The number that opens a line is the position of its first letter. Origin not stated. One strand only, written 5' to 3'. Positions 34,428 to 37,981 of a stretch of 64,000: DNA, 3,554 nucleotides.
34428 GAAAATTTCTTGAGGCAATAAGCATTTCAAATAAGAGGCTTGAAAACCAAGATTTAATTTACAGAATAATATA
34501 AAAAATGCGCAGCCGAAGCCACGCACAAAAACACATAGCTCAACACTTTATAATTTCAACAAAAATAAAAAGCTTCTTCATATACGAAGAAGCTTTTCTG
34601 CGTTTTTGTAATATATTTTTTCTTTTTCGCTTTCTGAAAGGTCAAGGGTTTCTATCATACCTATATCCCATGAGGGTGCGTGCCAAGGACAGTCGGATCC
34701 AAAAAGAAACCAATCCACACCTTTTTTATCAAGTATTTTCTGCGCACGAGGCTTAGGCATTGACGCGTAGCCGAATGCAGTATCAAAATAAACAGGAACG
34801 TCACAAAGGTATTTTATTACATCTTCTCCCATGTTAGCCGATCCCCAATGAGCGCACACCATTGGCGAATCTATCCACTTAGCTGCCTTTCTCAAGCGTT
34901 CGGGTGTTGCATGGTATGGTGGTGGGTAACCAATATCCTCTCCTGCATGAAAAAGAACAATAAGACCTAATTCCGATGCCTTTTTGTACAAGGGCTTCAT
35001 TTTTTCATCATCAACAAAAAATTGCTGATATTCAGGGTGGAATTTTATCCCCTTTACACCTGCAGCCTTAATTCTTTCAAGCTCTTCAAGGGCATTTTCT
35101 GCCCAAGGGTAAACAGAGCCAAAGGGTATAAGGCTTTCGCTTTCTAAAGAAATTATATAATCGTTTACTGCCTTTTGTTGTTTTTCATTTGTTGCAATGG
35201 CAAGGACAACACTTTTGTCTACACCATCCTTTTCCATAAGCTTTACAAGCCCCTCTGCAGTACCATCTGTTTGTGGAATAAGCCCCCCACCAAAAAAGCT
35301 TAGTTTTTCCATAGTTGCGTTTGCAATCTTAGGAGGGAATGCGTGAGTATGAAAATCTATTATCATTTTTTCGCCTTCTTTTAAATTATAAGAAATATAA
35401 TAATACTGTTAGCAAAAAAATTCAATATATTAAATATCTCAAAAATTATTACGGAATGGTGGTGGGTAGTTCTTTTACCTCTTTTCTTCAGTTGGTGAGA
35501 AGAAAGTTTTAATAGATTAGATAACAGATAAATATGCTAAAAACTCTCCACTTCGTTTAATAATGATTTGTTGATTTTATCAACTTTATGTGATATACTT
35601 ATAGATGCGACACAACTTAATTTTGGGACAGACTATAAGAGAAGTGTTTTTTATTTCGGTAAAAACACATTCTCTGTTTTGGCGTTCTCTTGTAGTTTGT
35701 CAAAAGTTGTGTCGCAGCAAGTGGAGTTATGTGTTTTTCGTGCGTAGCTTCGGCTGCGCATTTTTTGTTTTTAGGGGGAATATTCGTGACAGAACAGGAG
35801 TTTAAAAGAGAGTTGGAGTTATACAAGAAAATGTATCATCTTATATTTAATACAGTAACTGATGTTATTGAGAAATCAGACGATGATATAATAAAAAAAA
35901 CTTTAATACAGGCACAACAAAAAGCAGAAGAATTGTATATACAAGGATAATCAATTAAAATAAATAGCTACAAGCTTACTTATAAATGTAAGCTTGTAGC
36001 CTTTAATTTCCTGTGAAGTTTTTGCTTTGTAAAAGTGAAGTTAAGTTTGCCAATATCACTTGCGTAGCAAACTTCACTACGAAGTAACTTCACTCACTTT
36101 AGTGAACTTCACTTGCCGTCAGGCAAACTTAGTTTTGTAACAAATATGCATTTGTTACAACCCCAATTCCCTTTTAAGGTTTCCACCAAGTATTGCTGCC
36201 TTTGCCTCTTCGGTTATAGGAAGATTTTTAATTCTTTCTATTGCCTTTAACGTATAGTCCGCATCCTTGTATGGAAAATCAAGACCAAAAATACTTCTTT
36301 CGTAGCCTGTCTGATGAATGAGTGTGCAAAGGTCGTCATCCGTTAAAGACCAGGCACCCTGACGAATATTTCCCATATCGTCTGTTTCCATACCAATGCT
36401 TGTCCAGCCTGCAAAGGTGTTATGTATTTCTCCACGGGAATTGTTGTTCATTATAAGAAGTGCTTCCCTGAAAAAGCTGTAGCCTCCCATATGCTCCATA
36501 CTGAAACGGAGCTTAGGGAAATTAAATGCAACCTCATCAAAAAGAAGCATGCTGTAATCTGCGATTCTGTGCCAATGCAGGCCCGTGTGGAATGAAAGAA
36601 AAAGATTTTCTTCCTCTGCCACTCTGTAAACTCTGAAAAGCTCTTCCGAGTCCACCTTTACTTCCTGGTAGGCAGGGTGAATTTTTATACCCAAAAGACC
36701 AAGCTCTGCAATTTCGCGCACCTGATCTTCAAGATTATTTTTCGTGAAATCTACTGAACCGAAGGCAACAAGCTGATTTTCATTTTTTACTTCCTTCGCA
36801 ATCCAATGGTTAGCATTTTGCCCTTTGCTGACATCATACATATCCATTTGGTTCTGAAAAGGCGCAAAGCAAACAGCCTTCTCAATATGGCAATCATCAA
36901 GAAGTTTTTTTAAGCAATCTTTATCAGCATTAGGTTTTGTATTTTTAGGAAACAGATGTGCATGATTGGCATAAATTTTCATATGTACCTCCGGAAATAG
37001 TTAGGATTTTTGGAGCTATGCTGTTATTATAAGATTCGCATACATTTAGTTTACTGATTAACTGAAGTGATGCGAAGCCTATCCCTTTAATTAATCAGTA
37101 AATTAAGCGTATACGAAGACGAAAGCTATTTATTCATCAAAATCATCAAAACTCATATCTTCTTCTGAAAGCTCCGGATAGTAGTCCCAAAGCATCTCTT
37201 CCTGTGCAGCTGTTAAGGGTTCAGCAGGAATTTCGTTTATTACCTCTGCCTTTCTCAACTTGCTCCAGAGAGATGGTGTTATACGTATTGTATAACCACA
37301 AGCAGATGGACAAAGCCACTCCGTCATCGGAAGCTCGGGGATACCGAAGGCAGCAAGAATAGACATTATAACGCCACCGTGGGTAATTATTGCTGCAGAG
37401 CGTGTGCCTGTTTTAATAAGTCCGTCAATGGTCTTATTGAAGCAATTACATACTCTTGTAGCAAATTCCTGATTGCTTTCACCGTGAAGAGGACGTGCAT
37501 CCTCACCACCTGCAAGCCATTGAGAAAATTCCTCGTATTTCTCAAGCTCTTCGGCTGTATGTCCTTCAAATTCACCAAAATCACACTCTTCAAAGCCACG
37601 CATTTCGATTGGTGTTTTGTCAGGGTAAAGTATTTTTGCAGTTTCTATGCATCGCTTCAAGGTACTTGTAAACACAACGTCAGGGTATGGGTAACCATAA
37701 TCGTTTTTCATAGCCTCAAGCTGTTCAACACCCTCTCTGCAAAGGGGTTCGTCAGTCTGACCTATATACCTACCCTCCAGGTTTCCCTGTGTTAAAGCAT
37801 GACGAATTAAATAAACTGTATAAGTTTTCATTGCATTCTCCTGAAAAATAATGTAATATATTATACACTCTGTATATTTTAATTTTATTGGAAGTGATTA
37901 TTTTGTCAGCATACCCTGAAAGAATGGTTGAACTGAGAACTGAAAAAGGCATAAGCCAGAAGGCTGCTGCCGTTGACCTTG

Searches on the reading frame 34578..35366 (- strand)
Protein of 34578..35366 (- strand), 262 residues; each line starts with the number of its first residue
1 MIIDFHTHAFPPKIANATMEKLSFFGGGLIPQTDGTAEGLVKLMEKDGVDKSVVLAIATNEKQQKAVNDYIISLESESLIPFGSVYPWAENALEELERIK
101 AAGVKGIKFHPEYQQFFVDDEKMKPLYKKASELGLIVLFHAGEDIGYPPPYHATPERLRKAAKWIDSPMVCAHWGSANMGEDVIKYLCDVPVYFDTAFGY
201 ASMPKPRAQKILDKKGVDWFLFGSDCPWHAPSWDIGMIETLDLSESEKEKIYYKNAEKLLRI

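Call 86: search_protein_families(library=pfam, proteins=[window:34578-35366:-])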
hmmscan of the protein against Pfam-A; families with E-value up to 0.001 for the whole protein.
window:34578-35366:- (262 aa): 1 family
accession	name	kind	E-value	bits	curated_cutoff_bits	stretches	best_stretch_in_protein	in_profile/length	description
PF04909.20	Amidohydro_2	-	2e-26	93.9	26.4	1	3-262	1-289/289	Amidohydrolase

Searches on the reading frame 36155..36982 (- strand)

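Call 17: search_protein_families(library=pfam, proteins=[window:36155-36982:-])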
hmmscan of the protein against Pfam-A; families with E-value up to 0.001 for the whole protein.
window:36155-36982:- (275 aa): 1 family
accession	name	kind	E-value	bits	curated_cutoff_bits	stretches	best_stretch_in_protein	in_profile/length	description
PF04909.20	Amidohydro_2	-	9.7e-20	71.9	26.4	1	55-268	63-282/289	Amidohydrolase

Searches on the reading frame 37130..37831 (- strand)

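Call 17: search_protein_families(library=pfam, proteins=[window:37130-37831:-])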
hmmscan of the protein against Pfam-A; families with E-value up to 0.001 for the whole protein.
window:37130-37831:- (233 aa): 1 family
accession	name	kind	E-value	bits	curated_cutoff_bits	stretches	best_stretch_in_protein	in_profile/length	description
PF00300.27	His_Phos_1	-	6.7e-34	117.7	21.7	1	6-190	1-187/194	Histidine phosphatase superfamily (branch 1)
